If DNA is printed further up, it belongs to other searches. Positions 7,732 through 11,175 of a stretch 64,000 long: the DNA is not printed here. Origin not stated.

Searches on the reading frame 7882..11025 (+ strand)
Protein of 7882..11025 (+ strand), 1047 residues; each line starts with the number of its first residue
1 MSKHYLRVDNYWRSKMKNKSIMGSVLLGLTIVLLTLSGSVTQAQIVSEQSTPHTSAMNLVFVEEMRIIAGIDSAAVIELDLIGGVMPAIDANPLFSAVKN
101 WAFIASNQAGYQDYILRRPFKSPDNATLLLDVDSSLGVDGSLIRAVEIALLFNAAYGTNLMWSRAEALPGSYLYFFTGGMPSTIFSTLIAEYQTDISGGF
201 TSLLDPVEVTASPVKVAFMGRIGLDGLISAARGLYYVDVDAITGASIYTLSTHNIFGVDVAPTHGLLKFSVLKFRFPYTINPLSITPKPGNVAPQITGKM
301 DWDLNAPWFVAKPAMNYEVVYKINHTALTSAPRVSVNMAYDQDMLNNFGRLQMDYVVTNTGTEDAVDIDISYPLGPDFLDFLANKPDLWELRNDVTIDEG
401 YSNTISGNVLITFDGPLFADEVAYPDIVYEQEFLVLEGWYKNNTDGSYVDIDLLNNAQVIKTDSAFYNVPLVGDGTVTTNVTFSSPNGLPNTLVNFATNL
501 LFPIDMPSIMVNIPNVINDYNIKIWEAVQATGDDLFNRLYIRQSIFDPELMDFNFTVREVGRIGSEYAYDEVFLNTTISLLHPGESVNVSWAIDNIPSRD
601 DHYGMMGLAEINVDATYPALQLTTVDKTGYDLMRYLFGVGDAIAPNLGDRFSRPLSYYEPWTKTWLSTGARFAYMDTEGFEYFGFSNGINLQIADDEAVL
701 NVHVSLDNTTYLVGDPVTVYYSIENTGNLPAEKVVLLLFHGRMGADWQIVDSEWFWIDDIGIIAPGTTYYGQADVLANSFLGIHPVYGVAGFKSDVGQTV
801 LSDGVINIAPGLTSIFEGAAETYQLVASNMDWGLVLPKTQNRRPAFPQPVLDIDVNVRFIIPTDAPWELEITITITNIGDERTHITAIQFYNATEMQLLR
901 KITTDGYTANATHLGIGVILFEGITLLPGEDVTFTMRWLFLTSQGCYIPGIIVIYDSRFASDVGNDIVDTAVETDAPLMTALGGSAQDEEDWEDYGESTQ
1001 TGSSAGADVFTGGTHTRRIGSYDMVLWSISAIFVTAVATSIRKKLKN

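Call 19: search_protein_families(library=pfam, proteins=[window:7882-11025:+], max_evalue=0.01)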
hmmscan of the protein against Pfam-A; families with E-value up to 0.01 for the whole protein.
window:7882-11025:+ (1047 aa): 1 family
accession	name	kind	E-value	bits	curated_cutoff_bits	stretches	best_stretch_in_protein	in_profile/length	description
PF07705.17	CARDB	-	4.4e-05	24.1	22.7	0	700-738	4-42/101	CARDB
